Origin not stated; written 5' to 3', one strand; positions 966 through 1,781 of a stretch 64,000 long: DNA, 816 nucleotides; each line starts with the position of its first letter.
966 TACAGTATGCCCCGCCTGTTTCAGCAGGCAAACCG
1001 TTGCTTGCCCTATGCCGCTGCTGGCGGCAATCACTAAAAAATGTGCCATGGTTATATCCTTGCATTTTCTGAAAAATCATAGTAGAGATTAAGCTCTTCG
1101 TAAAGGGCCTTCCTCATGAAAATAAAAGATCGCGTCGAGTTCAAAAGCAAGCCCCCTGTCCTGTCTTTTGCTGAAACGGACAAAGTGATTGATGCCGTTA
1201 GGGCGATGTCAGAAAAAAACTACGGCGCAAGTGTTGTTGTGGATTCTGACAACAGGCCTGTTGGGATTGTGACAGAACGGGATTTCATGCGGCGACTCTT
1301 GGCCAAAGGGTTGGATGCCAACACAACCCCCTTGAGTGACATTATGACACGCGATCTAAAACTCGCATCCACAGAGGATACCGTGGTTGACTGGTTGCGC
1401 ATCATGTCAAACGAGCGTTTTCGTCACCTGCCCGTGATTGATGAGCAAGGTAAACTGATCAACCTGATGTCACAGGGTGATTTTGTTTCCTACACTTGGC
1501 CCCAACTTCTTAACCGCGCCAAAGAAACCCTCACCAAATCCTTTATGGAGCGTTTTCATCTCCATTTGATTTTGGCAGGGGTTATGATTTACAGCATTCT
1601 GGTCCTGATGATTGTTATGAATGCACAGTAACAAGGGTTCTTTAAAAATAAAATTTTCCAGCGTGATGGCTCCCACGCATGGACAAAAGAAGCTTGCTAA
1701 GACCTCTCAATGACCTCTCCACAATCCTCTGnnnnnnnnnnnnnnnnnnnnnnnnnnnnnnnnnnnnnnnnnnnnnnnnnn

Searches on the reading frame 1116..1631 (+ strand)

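Call 81: search_protein_families(library=pfam, proteins=[window:1116-1631:+], max_evalue=0.00001)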
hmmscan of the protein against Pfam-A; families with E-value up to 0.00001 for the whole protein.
window:1116-1631:+ (171 aa): 1 family
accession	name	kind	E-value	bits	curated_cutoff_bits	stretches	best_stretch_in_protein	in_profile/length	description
PF00571.33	CBS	-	4.9e-25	88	24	2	12-62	6-56/57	CBS domain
